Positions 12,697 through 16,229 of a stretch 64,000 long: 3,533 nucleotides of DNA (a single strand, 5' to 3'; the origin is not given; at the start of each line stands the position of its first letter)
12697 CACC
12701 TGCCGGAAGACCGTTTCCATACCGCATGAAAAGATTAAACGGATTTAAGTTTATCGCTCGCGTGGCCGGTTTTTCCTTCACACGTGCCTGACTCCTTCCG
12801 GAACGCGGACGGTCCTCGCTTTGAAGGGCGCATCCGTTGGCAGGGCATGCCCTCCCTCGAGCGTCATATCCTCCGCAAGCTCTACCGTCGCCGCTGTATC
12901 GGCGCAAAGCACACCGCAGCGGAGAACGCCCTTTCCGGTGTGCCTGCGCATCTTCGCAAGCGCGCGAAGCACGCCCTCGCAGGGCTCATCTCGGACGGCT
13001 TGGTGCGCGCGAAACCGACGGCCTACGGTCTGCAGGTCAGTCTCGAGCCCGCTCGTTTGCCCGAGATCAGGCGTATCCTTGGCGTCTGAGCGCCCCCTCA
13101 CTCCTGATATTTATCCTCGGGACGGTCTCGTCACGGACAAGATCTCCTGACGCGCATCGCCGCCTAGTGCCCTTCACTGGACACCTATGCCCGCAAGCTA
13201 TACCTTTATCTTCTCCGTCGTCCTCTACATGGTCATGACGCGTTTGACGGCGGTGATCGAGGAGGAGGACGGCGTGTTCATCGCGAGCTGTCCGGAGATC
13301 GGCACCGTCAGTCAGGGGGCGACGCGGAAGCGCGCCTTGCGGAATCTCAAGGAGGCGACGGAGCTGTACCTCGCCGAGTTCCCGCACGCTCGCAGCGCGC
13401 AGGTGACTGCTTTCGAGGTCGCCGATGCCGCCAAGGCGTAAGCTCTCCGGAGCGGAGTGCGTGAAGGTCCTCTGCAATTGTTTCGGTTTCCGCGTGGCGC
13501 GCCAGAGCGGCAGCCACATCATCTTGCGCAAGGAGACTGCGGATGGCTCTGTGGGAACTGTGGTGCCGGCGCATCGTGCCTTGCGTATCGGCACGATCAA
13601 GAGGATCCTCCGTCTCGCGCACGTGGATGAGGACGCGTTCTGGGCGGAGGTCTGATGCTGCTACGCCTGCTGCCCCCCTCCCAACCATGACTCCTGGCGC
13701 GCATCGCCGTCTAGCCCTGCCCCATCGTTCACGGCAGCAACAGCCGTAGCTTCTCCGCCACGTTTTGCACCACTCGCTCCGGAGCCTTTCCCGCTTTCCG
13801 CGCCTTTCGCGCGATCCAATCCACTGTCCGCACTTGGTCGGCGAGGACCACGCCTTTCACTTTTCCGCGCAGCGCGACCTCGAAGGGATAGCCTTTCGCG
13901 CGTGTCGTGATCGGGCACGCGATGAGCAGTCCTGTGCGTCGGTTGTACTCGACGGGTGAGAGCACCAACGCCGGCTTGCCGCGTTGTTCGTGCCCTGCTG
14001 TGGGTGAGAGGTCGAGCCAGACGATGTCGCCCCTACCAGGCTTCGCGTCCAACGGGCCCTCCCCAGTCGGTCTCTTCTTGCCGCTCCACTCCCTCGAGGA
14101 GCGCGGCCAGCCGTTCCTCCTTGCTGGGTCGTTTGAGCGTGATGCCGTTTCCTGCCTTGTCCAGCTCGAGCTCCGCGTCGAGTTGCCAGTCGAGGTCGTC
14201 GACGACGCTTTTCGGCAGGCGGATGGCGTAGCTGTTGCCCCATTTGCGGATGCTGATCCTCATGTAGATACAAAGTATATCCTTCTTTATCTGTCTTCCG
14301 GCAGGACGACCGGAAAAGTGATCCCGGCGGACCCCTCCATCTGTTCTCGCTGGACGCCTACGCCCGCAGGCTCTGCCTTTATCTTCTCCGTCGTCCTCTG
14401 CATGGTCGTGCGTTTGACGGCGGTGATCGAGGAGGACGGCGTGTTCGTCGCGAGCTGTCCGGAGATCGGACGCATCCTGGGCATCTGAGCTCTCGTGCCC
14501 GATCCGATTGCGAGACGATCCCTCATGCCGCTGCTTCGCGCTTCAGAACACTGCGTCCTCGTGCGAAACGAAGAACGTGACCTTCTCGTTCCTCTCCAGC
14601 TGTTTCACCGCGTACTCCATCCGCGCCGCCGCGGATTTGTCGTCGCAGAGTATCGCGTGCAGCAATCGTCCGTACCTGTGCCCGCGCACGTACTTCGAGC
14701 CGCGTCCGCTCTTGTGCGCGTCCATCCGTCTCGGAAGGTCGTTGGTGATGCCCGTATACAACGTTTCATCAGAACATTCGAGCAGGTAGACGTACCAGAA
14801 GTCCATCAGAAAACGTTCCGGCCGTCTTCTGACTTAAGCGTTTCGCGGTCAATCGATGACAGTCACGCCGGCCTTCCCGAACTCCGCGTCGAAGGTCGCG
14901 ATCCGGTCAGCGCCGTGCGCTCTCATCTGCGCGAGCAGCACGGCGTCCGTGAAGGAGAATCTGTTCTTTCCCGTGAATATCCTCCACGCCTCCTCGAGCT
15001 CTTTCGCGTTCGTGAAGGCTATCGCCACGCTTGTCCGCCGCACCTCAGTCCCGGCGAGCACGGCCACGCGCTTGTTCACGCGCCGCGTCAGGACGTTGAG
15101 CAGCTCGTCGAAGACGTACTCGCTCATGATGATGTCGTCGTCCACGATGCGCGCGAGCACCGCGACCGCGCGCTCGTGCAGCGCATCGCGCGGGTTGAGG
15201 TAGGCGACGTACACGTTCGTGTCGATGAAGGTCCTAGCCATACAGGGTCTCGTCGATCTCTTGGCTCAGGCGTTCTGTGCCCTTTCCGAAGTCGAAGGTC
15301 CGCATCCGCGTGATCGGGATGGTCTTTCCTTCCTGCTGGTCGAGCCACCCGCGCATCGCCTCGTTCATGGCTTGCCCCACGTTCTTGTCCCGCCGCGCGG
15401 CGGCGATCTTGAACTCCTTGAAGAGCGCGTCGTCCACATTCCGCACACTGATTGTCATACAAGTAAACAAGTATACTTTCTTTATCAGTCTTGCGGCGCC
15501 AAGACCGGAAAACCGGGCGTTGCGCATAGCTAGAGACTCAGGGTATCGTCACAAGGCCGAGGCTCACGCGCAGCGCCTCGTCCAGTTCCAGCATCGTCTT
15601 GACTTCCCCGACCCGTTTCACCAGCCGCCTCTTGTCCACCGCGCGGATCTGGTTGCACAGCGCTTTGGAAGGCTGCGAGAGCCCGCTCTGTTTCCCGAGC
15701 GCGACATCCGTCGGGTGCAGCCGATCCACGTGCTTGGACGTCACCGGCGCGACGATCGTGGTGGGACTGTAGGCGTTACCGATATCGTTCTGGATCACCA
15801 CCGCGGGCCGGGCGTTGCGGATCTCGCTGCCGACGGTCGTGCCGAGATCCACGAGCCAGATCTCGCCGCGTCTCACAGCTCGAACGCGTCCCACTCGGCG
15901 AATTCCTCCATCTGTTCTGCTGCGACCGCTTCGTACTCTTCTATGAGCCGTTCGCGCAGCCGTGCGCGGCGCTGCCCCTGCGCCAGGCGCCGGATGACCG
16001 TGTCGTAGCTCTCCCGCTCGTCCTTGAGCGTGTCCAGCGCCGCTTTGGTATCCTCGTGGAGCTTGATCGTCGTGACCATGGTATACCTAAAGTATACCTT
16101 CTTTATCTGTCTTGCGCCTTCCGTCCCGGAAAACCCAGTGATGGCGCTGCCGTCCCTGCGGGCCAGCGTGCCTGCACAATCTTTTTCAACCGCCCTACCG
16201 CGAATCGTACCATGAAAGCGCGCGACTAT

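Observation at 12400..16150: Cassette-like toxin-antitoxin island with a recurring 22-bp junction repeat and a recurring promoter/operator module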

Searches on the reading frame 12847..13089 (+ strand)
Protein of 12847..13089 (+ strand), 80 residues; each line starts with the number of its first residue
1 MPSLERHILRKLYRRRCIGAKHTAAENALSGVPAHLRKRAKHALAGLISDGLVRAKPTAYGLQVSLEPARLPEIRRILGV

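Call 53: search_protein_families(library=pfam, max_evalue=5, proteins=[window:12847-13089:+])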
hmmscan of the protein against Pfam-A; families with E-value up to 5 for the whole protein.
window:12847-13089:+ (80 aa): 2 families
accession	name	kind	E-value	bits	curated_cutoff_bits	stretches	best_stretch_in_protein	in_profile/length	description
PF20561.3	DUF6771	-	0.034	14.4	23.7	1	34-66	29-61/63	Domain of unknown function (DUF6771)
PF22560.2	GMT-wHTH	-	0.08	13.8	27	1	7-58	32-80/82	GMT-like wHTH domain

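Call 60: predict_structure(protein=window:12847-13089:+)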
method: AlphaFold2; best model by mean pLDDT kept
length: 80 residues; sequences in the alignment: 1
mean_pLDDT: 89.8   pTM: 0.74
mean pLDDT of the five models: 89.8, 58.2, 55.8, 55.2, 54.1
residues with pLDDT >= 90: 44; 70-90: 35; 50-70: 1; < 50: 0
segments of 3 or more residues with pLDDT < 50: none
pLDDT, mean of each block of 10 residues (from residue 1): 85 92 88 87 92 91 92 91
secondary structure, 60 per line:
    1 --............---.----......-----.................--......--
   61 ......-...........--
elements in order: H3-14 H25-28 H34-50 E53-58 E61-66 H68-78

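Call 62: fold_search(model_id=the predicted structure, library=pdb)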
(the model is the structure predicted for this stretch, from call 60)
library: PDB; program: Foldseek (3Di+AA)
matches with E <= 10: 1142; with E <= 0.001: 0
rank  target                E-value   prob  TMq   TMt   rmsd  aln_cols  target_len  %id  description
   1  4asn_A                1.0e-02  1.00  0.81  0.73   2.1        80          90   10  TubR from Bacillus megaterium pBM400 (released 2012-10-03)
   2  7aih_Ap               2.1e-02  1.00  0.65  0.28   3.6        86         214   14  The Large subunit of the Kinetoplastid mitochondrial ribosome (released 2021-04-28)
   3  3f6v                  2.4e-02  1.00  0.70  0.59   2.7        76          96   20  Crystal structure of Possible transcriptional regulator for arsenical resistance (released 2008-11-25)
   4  4aih_A                2.6e-02  1.00  0.67  0.42   3.1        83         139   17  Crystal structure of RovA from Yersinia in its free form (released 2012-09-12)
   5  6abt_A                3.2e-02  0.99  0.62  0.53   3.5        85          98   21  Crystal structure of transcription factor from Listeria monocytogenes (released 2019-06-05)
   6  5yhz                  3.4e-02  1.00  0.65  0.38   3.3        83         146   16  Structure of Lactococcus lactis ZitR, E41A mutant (released 2017-12-06)
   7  8ylg_B                3.6e-02  1.00  0.72  0.38   4.7        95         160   18  Crystal structure of Burkholderia thailandensis MftR in complex with operator DNA (released 2024-11-13)
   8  6yxx_BN               3.6e-02  0.99  0.65  0.37   4.1        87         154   17  State A of the Trypanosoma brucei mitoribosomal large subunit assembly intermediate (released 2020-10-14)
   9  3lfk_D                4.4e-02  1.00  0.68  0.52   3.0        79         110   14  A reported archaeal mechanosensitive channel is a structural homolog of MarR-like transcriptional regulators (released 2010-04-14)
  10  2co5_A                4.4e-02  0.99  0.65  0.57   2.9        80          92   14  F93 FROM STIV, a winged-helix DNA-binding protein (released 2006-05-31)
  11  4fht_A                4.7e-02  1.00  0.72  0.43   2.4        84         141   15  Crystal Structure of the PcaV transcriptional regulator from Streptomyces coelicolor in complex with its natural ligan (released 2013-04-24)
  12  8ylg_A                4.7e-02  1.00  0.72  0.38   4.7        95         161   18  Crystal structure of Burkholderia thailandensis MftR in complex with operator DNA (released 2024-11-13)
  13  6fi9_A                4.7e-02  0.99  0.65  0.39   3.5        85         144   16  Crystal Structure of a zinc-responsive MarR family member, Lactococcus lactis ZitR (released 2019-02-20)
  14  7zs9_2                5.0e-02  1.00  0.68  0.15   3.2        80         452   15  Yeast RNA polymerase II transcription pre-initiation complex with the +1 nucleosome (complex A) (released 2022-11-16)
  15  8scb_KK               5.3e-02  0.97  0.61  0.58   6.8        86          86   21  Terminating ribosome with SRI-41315 (released 2023-12-27)
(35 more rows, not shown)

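Call 79: search_protein_families(library=padloc, max_evalue=0.001, proteins=[window:12847-13089:+])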
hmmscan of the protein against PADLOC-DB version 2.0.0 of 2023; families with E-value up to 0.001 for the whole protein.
window:12847-13089:+ (80 aa): 0 families

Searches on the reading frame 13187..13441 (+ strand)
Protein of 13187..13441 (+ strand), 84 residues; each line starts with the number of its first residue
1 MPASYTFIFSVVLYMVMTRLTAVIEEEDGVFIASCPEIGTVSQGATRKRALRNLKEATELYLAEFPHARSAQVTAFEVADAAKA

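Call 10: search_protein_families(library=pfam, max_evalue=0.01, proteins=[window:13187-13441:+])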
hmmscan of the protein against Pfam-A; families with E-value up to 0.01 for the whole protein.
window:13187-13441:+ (84 aa): 2 families
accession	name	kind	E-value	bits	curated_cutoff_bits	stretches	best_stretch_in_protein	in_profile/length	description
PF24113.1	DUF7387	-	3.1e-06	27.9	27.9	1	23-62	16-55/85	Family of unknown function (DUF7387)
PF21748.3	UPF0150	-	0.0085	16.4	27.3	0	23-63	13-54/64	UPF0150-like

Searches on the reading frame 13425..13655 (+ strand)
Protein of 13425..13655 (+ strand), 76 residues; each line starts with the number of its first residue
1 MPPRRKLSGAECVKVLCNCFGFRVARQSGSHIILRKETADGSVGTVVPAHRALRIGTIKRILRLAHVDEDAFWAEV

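Call 10: search_protein_families(library=pfam, max_evalue=0.01, proteins=[window:13425-13655:+])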
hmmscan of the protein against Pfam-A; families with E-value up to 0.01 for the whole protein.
window:13425-13655:+ (76 aa): 1 family
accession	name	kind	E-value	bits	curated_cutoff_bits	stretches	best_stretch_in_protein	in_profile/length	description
PF07927.17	HicA_toxin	-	2.8e-12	47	27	1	10-65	2-56/58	HicA toxin of bacterial toxin-antitoxin,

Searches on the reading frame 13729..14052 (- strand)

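Call 10: search_protein_families(library=pfam, max_evalue=0.01, proteins=[window:13729-14052:-])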
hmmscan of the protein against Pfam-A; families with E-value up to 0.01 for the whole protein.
window:13729-14052:- (107 aa): 1 family
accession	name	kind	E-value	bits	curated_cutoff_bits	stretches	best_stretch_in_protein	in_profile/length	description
PF02452.23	PemK_toxin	-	1e-26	93.7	23.1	1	7-106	2-109/109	PemK-like, MazF-like toxin of type II toxin-antitoxin system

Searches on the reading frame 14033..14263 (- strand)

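Call 10: search_protein_families(library=pfam, max_evalue=0.01, proteins=[window:14033-14263:-])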
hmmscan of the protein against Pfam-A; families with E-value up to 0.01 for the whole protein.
window:14033-14263:- (76 aa): 1 family
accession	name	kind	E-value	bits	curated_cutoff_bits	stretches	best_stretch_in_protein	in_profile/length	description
PF04014.23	MazE_antitoxin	-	1.5e-10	41.3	24.7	1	5-49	1-45/48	Antidote-toxin recognition MazE, bacterial antitoxin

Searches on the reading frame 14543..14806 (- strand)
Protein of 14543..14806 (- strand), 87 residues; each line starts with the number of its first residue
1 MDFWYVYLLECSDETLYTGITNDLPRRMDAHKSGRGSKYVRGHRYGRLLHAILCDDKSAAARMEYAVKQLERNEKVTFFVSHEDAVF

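Call 10: search_protein_families(library=pfam, max_evalue=0.01, proteins=[window:14543-14806:-])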
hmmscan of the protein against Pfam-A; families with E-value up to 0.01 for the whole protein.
window:14543-14806:- (87 aa): 1 family
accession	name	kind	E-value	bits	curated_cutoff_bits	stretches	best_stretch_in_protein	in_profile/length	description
PF01541.30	GIY-YIG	-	5.9e-16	59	22.6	1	3-74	1-75/78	GIY-YIG catalytic domain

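Call 79: search_protein_families(library=padloc, max_evalue=0.001, proteins=[window:14543-14806:-])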
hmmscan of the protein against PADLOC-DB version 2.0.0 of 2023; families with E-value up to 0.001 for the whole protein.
window:14543-14806:- (87 aa): 0 families

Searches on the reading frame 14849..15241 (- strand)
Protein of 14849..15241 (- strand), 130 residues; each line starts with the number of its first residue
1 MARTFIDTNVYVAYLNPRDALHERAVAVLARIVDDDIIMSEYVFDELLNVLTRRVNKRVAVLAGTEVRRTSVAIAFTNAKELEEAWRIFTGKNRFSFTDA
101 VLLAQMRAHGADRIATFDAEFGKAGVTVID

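Call 10: search_protein_families(library=pfam, max_evalue=0.01, proteins=[window:14849-15241:-])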
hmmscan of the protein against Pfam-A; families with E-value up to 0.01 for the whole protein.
window:14849-15241:- (130 aa): 3 families
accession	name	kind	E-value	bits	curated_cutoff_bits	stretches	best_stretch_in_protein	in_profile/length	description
PF01850.27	PIN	-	2.1e-18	67.5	23.6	1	5-124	2-117/120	PIN domain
PF13470.12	PIN_3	-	0.00028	22.1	27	1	3-118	1-113/115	PIN domain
PF16289.11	PIN_12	-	0.0038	18.1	32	0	5-67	2-59/172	PIN domain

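Call 19: find_encoding_contigs(protein=window:14849-15241:-, flank=10000, max_places=10)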
Protein window:14849-15241:- (130 aa): 1 contig read that carries it; 1 place shown.
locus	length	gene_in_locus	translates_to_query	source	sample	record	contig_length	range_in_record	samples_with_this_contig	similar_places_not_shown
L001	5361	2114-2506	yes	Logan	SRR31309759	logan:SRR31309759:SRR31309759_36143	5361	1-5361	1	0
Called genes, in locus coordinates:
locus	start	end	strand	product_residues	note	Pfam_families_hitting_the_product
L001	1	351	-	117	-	?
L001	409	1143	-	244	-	-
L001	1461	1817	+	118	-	PF02452:PemK_toxin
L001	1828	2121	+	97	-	-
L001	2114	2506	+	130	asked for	PF01850:PIN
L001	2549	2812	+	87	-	PF01541:GIY-YIG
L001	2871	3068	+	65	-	-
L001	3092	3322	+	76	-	PF04014:MazE_antitoxin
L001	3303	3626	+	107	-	PF02452:PemK_toxin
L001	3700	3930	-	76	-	PF07927:HicA_toxin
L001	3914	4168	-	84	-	PF24113:DUF7387 (weak)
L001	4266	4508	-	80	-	-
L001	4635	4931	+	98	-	-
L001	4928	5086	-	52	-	-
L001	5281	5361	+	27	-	?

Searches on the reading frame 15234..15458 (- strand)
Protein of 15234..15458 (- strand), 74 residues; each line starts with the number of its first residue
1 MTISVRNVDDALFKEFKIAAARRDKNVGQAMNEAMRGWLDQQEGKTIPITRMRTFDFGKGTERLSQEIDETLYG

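Call 10: search_protein_families(library=pfam, max_evalue=0.01, proteins=[window:15234-15458:-])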
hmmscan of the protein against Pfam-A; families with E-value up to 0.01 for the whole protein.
window:15234-15458:- (74 aa): 3 families
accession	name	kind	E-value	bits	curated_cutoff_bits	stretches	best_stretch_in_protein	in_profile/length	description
PF21432.3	56B_RHH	-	0.00012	22.4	27.2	1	16-39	7-30/32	56B-like, Ribbon-helix-helix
PF07764.18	Omega_Repress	-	0.0047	17.6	33.3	1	8-39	27-58/59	Omega Transcriptional Repressor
PF22513.2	FitA-like_RHH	-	0.0048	17.3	27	1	2-23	2-23/39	Antitoxin FitA-like, ribbon-helix-helix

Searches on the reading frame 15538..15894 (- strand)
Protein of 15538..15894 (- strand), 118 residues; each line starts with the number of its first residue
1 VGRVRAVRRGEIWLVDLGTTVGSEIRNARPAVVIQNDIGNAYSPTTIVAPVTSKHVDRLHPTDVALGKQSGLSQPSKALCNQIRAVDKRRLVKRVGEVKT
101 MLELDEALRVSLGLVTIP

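Call 11: search_protein_families(library=pfam, max_evalue=0.01, proteins=[window:15538-15894:-])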
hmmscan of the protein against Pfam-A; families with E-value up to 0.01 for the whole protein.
window:15538-15894:- (118 aa): 1 family
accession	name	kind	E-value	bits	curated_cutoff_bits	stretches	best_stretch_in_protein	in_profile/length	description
PF02452.23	PemK_toxin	-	1.9e-29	102.5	23.1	1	8-111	1-108/109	PemK-like, MazF-like toxin of type II toxin-antitoxin system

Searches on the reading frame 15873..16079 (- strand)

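Call 11: search_protein_families(library=pfam, max_evalue=0.01, proteins=[window:15873-16079:-])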
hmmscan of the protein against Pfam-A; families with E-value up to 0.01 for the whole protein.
window:15873-16079:- (68 aa): 2 families
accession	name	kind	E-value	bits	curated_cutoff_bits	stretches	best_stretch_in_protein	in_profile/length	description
PF24434.1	DUF7557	-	2.1e-07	30.7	25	1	3-32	2-31/45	Family of unknown function (DUF7557)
PF02697.20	VAPB_antitox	-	2.3e-07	31.9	27.9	1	4-61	2-58/69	Putative antitoxin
